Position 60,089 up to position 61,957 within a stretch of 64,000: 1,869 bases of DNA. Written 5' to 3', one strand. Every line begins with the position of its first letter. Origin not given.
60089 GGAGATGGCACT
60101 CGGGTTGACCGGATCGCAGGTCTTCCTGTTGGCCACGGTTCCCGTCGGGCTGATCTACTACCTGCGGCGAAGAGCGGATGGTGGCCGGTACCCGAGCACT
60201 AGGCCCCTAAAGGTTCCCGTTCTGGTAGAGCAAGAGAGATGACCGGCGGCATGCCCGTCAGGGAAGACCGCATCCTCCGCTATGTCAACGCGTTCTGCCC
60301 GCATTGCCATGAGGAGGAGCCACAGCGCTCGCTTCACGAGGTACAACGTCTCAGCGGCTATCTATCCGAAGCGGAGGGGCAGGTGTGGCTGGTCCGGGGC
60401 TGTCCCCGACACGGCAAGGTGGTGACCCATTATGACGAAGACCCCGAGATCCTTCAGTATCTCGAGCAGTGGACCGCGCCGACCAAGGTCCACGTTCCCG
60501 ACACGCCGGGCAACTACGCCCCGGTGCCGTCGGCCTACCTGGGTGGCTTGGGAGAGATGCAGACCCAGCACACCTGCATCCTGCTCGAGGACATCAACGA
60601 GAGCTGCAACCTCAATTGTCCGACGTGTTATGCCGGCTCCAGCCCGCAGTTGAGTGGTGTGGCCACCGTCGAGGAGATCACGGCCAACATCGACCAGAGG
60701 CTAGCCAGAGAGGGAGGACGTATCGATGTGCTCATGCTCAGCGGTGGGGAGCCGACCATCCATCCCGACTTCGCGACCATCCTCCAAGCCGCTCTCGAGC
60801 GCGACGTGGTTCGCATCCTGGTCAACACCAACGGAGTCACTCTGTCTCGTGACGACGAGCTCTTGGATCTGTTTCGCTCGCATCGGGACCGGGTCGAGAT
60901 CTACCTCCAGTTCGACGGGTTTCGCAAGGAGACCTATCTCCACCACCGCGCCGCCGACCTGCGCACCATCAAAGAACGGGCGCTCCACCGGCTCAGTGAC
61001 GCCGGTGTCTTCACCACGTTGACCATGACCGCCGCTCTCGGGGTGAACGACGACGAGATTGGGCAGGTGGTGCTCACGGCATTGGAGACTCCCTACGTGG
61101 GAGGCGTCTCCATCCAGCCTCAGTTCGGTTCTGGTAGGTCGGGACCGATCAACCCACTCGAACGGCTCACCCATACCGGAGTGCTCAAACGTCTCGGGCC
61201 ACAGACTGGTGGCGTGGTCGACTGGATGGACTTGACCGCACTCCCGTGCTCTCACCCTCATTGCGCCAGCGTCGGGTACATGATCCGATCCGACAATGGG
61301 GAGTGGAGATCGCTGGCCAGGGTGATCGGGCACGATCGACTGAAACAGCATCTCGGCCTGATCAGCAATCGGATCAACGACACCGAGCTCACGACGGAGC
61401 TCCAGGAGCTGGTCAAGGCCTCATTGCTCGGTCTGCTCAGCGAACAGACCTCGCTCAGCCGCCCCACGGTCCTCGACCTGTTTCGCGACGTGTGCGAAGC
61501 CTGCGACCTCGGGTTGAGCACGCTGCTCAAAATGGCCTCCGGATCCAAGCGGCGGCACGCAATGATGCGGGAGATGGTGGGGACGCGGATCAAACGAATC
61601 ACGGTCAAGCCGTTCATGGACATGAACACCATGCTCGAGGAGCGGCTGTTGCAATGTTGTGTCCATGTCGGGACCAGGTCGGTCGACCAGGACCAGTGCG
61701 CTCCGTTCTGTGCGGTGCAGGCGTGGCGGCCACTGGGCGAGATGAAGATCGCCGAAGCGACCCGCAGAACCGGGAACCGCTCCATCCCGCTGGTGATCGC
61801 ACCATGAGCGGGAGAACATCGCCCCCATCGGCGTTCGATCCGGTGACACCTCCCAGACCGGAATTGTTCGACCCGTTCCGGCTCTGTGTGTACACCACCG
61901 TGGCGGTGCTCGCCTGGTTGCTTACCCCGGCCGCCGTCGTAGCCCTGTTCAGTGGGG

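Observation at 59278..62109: Translationally coupled four-gene membrane module: mini-TM ORF, Lgt paralogue, Tes-like radical SAM enzyme, small polytopic protein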

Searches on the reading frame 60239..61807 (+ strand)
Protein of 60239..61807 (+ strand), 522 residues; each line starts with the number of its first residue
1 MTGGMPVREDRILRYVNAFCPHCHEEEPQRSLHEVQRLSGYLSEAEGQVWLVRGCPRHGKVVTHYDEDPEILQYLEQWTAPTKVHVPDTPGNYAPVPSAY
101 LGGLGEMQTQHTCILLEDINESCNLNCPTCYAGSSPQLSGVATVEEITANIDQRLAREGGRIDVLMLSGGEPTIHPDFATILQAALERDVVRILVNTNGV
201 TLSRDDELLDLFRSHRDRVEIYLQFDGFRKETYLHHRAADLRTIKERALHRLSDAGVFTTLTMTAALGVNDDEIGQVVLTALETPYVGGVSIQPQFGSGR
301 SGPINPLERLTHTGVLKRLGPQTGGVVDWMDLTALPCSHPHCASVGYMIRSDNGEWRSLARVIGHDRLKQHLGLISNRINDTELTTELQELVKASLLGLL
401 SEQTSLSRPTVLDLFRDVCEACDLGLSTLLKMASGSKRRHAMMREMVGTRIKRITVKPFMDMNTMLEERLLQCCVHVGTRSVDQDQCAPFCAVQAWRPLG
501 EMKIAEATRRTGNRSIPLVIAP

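Call 3: search_protein_families(library=pfam, proteins=[window:60239-61807:+], max_evalue=0.1)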
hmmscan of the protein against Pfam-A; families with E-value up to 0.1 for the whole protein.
window:60239-61807:+ (522 aa): 3 families
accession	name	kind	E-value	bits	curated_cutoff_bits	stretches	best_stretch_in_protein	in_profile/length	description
PF04055.27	Radical_SAM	-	2.7e-20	73.7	29.5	1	122-278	6-163/166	Radical SAM superfamily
PF23545.1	Zn_ribbon_HMPTM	-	2.1e-08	34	27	1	13-65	2-43/45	HMPTM N-terminal zinc ribbon domain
PF13353.11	Fer4_12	-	0.0014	19.4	22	1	122-202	14-94/137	4Fe-4S single cluster domain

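Call 4: search_protein_families(library=ncbifam, proteins=[window:60239-61807:+], max_evalue=0.1)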
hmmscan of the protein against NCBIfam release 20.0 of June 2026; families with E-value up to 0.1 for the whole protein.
window:60239-61807:+ (522 aa): 58 families (the best 25 are shown)
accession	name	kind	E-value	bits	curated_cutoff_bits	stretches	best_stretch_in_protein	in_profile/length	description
NF045646.2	rSAM_Se_TrsS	equivalog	4.5e-57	193.5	490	1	35-493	11-429/441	radical SAM (seleno)protein TrsS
NF045702.1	rSAM_GDGT_ether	equivalog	1.4e-41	142.7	450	1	17-495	3-470/486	tetraether lipid synthase Tes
NF045703.1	rSAM_Tes_intein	exception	3.6e-18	64.8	1700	2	163-337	645-816/1040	tetraether lipid synthase Tes, intein-containing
TIGR04317.1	W_rSAM_matur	equivalog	1.7e-11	43.9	380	1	118-246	9-131/349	tungsten cofactor oxidoreductase radical SAM maturase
TIGR03962.1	mycofact_rSAM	equivalog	7.8e-11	41.7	265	1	117-258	16-150/339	mycofactocin radical SAM maturase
NF049973.1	radical_Rv1681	equivalog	9.6e-11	41.2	380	1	120-239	79-193/326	Rv1681 family radical SAM protein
NF045574.1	sacti_mat_StsB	exception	3.5e-10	39.3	625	1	119-261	102-237/466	StsB family radical SAM/SPASM domain sactipeptide maturase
NF001199.0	PRK00164.2-1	equivalog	3.9e-10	39.4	231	1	118-278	17-172/308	GTP 3',8-cyclase MoaA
TIGR04054.1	rSAM_NirJ1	equivalog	1.1e-09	37.4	650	1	113-205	36-125/387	putative heme d1 biosynthesis radical SAM protein NirJ1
TIGR02666.1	moaA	equivalog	1.5e-09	37.3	284.05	1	120-284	17-183/336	GTP 3',8-cyclase MoaA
NF012164.0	AlbA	equivalog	1.5e-09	36.8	850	1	119-264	119-259/442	subtilosin maturase AlbA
TIGR02668.1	moaA_archaeal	equivalog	1.6e-09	37.2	325.25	1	119-278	16-170/303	GTP 3',8-cyclase MoaA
NF033640.1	N_Twi_rSAM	subfamily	8.3e-09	35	170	1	120-243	118-257/398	twitch domain-containing radical SAM protein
NF038283.1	viperin_w_prok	equivalog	1.4e-08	34.3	180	1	119-208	8-99/281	viperin family antiviral radical SAM protein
NF050035.1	rSAM_WgK_link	exception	2.8e-08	33.2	650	1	118-232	14-123/367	radical SAM/SPASM peptide maturase WgkB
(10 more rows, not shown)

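Call 7: find_homologous_proteins(query=window:60239-61807:+, max_evalue=1e-10)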
Query window:60239-61807:+ (522 aa): 3382 proteins with E <= 1e-10 among 8000 candidates; the best 120 are listed.
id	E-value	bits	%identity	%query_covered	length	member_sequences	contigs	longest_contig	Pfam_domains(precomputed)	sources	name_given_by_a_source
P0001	0.0e+0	1199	99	100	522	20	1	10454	PF23545.2,PF04055.28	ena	-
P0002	0.0e+0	1030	84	100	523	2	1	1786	PF23545.2,PF04055.28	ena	-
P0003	0.0e+0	1028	84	100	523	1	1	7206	PF23545.2,PF04055.28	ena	-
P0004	0.0e+0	1019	83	100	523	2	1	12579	PF23545.2,PF04055.28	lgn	-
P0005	0.0e+0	1018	84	100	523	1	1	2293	PF23545.2,PF04055.28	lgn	-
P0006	0.0e+0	1014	83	99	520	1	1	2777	PF23545.2,PF04055.28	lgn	-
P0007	0.0e+0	1010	83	100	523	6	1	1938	PF23545.2,PF04055.28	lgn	-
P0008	3.4e-297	1004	82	100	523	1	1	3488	PF23545.2,PF04055.28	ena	-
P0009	3.6e-296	1001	82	100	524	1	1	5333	PF23545.2,PF04055.28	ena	-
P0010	5.3e-295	997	82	99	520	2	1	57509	PF23545.2,PF04055.28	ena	-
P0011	9.1e-295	996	81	100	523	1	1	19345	PF23545.2,PF04055.28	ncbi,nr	ncbi:MAG TPA: radical SAM protein [Acidimicrobiia bacterium]|nr:radical SAM protein [Acidimicrobiia 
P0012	1.6e-294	995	81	100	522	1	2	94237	PF23545.2,PF04055.28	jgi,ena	-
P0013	2.4e-293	992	82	100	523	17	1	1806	PF23545.2,PF04055.28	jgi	jgi:uncharacterized radical SAM superfamily Fe-S cluster-containing enzyme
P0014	3.4e-291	984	80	100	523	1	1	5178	PF23545.2,PF04055.28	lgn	-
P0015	5.0e-291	984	80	100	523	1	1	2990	PF23545.2,PF04055.28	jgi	-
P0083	2.6e-243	826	67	99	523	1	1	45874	PF23545.2,PF04055.28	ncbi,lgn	ncbi:MAG TPA: radical SAM protein [Herpetosiphonaceae bacterium]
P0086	3.8e-243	826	69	97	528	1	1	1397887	PF23545.2,PF04055.28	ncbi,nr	ncbi:radical SAM protein [Gemmatimonadetes bacterium T265]|nr:radical SAM protein [Gemmatimonadetes 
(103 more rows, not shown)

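Call 8: find_encoding_contigs(protein=P0086, flank=6000, max_places=2)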
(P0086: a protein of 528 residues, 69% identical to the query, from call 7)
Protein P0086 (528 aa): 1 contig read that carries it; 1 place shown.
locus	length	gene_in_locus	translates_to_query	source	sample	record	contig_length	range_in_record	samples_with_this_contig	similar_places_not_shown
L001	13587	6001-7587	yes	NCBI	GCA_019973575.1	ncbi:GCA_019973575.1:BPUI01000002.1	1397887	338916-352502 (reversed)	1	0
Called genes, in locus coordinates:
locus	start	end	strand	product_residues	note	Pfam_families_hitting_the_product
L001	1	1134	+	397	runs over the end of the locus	PF04389:Peptidase_M28 (weak), PF01546:Peptidase_M20, PF07687:M20_dimer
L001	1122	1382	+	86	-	-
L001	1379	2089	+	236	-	PF00075:RNase_H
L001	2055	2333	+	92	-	-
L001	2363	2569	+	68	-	PF17032:Zn_ribbon_15 (faint), PF12773:DZR, PF13240:Zn_Ribbon_1 (faint), PF13248:Zn_ribbon_3 (faint)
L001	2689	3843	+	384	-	-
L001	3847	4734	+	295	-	-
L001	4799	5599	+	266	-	PF01790:LGT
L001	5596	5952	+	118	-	-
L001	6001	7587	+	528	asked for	PF23545:Zn_ribbon_HMPTM, PF04055:Radical_SAM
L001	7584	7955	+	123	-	-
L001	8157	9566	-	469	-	-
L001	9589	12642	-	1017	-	PF13715:CarbopepD_reg_2, PF07715:Plug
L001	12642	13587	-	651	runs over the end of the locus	PF02129:Peptidase_S15, PF08530:PepX_C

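Call 9: find_encoding_contigs(protein=P0083, flank=6000, max_places=2)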
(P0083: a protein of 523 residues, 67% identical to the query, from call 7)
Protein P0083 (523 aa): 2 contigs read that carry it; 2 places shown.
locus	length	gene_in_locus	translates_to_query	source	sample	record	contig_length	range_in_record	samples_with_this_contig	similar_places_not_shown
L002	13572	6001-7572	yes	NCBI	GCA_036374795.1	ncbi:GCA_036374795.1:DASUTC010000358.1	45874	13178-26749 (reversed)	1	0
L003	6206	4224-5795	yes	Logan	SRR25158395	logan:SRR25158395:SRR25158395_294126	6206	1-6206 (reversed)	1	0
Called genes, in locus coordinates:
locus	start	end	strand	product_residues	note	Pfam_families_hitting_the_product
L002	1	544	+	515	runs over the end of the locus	PF00479:G6PD_N, PF02781:G6PD_C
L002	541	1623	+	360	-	PF10128:OpcA_G6PD_assem, PF20171:OpcA_G6PD_C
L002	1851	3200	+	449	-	PF07690:MFS_1, PF12832:MFS_1_like, PF11700:ATG22, PF07690:MFS_1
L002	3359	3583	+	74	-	PF10047:DUF2281 (weak)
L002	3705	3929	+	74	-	-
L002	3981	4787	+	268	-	PF01790:LGT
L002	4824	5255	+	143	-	PF13328:HD_4 (weak)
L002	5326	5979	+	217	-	-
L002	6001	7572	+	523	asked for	PF23545:Zn_ribbon_HMPTM, PF04055:Radical_SAM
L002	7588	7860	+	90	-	-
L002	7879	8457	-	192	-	PF00132:Hexapep (weak)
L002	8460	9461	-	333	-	PF01555:N6_N4_Mtase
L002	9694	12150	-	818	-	-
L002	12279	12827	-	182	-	PF07484:Collar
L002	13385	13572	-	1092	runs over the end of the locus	PF02463:SMC_N (faint), PF13191:AAA_16 (faint), PF13555:AAA_29 (faint), PF20703:nSTAND1 (faint), PF17760:UvrA_inter, PF17755:UvrA_DNA-bind, PF00005:ABC_tran (weak)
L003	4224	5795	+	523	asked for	PF23545:Zn_ribbon_HMPTM, PF04055:Radical_SAM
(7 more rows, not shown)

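Call 16: search_solved_structures(query=window:60239-61807:+, max_evalue=0.001, show_alignments=2)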
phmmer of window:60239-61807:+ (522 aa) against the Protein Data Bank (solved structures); distinct sequences matched with E-value up to 0.001: 2.
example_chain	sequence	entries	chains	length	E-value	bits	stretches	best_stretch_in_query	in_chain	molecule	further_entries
7tol_A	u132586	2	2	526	6.4e-33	117.4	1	35-494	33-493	glycerol dibiphytanyl glycerol tetraether - macrocyclic archaeol synthase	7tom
6efn_A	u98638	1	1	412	1.6e-05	27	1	118-278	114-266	Sporulation killing factor maturation protein SkfB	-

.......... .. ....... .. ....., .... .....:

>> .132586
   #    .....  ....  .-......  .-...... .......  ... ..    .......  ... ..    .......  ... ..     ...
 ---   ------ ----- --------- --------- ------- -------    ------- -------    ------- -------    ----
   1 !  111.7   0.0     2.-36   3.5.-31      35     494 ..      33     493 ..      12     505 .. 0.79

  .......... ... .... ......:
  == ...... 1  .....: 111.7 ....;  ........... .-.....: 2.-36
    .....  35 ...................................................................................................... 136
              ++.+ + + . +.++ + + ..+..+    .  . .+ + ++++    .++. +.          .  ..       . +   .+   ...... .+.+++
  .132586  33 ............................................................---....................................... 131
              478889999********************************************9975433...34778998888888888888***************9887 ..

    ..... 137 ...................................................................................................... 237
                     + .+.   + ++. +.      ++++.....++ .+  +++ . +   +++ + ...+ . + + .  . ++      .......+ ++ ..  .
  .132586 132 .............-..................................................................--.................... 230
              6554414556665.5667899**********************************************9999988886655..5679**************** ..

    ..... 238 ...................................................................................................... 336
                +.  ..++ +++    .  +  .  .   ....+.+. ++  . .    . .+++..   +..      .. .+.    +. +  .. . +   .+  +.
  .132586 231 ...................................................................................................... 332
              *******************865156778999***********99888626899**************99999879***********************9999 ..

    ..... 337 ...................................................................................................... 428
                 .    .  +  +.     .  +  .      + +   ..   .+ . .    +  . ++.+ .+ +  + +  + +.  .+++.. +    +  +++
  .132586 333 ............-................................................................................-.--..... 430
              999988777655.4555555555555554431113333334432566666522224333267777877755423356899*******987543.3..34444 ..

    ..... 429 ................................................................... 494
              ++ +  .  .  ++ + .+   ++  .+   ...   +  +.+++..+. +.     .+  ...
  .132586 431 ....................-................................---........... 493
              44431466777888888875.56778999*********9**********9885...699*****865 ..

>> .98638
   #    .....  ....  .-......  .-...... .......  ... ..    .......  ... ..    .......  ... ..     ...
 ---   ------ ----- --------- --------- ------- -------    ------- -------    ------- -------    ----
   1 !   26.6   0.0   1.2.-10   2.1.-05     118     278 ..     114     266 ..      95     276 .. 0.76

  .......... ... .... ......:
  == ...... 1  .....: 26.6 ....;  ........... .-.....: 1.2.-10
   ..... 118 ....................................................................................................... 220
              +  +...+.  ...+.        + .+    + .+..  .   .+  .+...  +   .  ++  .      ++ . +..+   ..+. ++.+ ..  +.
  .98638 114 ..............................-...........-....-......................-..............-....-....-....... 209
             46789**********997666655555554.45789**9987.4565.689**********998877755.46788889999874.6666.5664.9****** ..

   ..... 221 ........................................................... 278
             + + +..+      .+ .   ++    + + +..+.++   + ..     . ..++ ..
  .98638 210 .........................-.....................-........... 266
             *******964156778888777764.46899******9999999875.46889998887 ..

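Call 19: find_related_loci(query=A1, collection=genome_contigs, flank=5000)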
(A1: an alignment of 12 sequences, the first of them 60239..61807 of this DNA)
Query A1 (522 aa) in genome_contigs; peptide patterns used: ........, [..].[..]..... (x = any residue, [..] = any of these).
599 stretches matched a pattern (row limit reached: there are more); 577 encode a relative of the query (tblastn E <= 1e-3); the best 80 are kept; 80 distinct loci.
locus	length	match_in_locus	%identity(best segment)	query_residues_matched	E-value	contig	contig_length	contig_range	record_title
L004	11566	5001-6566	97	1-522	0e+0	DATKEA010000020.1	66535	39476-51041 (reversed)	MAG TPA_asm: Acidimicrobiia bacterium isolate SMAG_U14487 k141_532938, whole genome shotgun sequence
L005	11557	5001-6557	82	1-518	0e+0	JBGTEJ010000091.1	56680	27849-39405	MAG: Acidimicrobiia bacterium isolate JTS-RE164 k141_6247876, whole genome shotgun sequence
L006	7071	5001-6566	80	1-521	0e+0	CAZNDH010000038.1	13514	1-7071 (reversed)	MAG TPA_asm: uncultured Acidimicrobiaceae bacterium isolate SRP217488_co1_136 genome assembly, contig: NODE_3260_length_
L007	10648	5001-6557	70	1-522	0e+0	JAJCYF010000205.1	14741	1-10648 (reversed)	MAG: Actinomycetes bacterium isolate OFTM18 OFTM18_204, whole genome shotgun sequence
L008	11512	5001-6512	71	1-504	0e+0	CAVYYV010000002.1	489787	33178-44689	MAG: uncultured Acidimicrobiia bacterium isolate MFD02923.bin.1.45 genome assembly, contig: contig_11112, whole genome s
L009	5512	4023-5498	73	4-496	0e+0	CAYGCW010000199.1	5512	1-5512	MAG TPA_asm: uncultured Acidimicrobiia bacterium isolate ERP108616_co2_208 genome assembly, contig: NODE_31924_length_55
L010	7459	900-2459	67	4-522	0e+0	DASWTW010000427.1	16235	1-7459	MAG TPA_asm: Herpetosiphonaceae bacterium isolate SMAG_U3586 k141_228700, whole genome shotgun sequence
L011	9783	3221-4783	68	2-522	0e+0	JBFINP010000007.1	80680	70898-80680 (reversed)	MAG: Acidimicrobiia bacterium isolate Mix_sand12.2021.10.G.66 k141_2757891_length_80680_cov_32.8210, whole genome shotgu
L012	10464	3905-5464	67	2-519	0e+0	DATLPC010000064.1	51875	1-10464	MAG TPA_asm: Gemmatimonadaceae bacterium isolate SMAG_U13842 k141_3988404, whole genome shotgun sequence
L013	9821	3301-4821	68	4-509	0e+0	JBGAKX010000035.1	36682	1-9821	MAG: Blastocatellia bacterium isolate MAG_AAO_H125.29 AAOH125-29_opera_contig_2586, whole genome shotgun sequence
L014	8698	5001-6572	66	2-520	0e+0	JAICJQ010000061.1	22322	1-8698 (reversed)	MAG: Gemmatimonadaceae bacterium isolate GZL_HY_2_bin.4 k141_4677189_length_22322_cov_11.0000, whole genome shotgun sequ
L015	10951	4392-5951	66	2-519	0e+0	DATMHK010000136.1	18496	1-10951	MAG TPA_asm: Gemmatimonadaceae bacterium isolate SMAG_U13513 k141_1359287, whole genome shotgun sequence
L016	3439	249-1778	68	1-509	0e+0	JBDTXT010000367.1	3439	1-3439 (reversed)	MAG: Pseudonocardiales bacterium isolate cluster4_bin.122 NODE_140939_length_3439_cov_6.936466, whole genome shotgun seq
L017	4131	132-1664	66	1-510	0e+0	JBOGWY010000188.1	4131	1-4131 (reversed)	MAG: Actinomycetota bacterium isolate SC-S_metawrap_bin.77 k127_5733763, whole genome shotgun sequence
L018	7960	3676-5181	68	4-507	0e+0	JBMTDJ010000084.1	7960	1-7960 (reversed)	MAG: Candidatus Nanopelagicales bacterium isolate LKB_V2_S15_50percent_ser_metabat.26 NODE_3607_length_7960_cov_31.79127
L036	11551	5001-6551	65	1-522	0e+0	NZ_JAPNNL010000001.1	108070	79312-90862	Nonomuraea corallina strain MCN248 1, whole genome shotgun sequence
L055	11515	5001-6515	65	4-508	0e+0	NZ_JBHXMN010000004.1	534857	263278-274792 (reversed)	Nocardia sp. NPDC058480 NPDC058480_397_H10.ctg-0004, whole genome shotgun sequence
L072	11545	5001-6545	64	1-519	0e+0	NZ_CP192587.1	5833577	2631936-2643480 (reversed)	Mycolicibacterium psychrotolerans strain P7 chromosome, complete genome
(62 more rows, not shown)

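Call 33: find_homologous_proteins(query=L072:3704-4489:+, max_evalue=1e-20)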
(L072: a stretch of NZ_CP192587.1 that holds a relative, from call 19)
Query L072:3704-4489:+ (261 aa): 2430 proteins with E <= 1e-20 among 8000 candidates; the best 120 are listed.
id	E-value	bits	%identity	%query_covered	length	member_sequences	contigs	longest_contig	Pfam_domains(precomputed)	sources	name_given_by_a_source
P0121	5.9e-167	572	96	100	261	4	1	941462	PF01790.24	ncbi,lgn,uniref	ncbi:prolipoprotein diacylglyceryl transferase [Mycobacterium sp. SA01]|uniref:prolipoprotein diacyl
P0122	1.4e-158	544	90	100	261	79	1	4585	PF01790.24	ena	-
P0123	1.3e-147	509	84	100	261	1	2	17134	PF01790.24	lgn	-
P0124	9.5e-147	506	82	99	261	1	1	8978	PF01790.24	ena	-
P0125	3.5e-146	504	81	100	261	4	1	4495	PF01790.24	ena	-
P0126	1.3e-145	502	83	99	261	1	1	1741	PF01790.24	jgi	jgi:phosphatidylglycerol:prolipoprotein diacylglycerol transferase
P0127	2.2e-145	501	82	99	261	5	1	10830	PF01790.24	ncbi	ncbi:MAG: prolipoprotein diacylglyceryl transferase family protein [Mycobacterium sp.]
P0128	7.7e-145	499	81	99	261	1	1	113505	PF01790.24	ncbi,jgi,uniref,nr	ncbi:prolipoprotein diacylglyceryl transferase [Mycobacterium sp. URHB0044]|jgi:phosphatidylglycerol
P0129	1.1e-144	499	82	99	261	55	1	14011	PF01790.24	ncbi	-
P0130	1.7e-144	498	83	99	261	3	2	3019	PF01790.24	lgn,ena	-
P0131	4.0e-144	497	82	99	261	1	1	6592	PF01790.24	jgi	-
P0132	7.0e-144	496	81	99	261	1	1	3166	PF01790.24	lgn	-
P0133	7.4e-144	496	79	100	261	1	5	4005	PF01790.24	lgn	-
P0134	7.4e-144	496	82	99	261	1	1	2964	PF01790.24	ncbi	ncbi:prolipoprotein diacylglyceryl transferase [soil metagenome]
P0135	8.3e-144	496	80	99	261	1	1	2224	PF01790.24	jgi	jgi:prolipoprotein diacylglyceryl transferase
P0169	9.4e-142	489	80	100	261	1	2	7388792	PF01790.24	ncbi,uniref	ncbi:prolipoprotein diacylglyceryl transferase [Mycolicibacterium wolinskyi]|uniref:prolipoprotein d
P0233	5.2e-134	464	77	100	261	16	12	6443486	PF01790.24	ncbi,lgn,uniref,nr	ncbi:diacylglyceryl transferase [Mycobacterium kansasii]|uniref:Prolipoprotein diacylglyceryl transf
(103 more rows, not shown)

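Call 34: find_encoding_contigs(protein=P0233, flank=6000, max_places=1)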
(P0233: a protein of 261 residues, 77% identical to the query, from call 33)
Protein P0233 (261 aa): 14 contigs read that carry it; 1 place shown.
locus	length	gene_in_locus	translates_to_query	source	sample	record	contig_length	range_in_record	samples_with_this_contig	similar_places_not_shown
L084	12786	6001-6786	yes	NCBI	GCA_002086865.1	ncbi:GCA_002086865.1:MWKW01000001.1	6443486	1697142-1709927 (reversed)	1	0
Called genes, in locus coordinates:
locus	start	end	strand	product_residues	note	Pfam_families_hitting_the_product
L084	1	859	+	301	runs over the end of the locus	PF00561:Abhydrolase_1, PF12697:Abhydrolase_6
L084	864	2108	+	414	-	PF03007:WS_DGAT_cat (faint), PF06974:WS_DGAT_C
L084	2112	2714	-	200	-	-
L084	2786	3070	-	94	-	-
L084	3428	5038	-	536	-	PF01326:PPDK_N, PF00391:PEP-utilizers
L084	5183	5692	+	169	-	PF07681:DoxX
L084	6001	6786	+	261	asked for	PF01790:LGT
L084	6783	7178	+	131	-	-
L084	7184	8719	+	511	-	PF23545:Zn_ribbon_HMPTM, PF04055:Radical_SAM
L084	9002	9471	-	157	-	PF00934:PE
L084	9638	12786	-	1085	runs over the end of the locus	PF25872:HTH_77, PF08281:Sigma70_r4_2 (faint), PF13384:HTH_23 (faint), PF00196:GerE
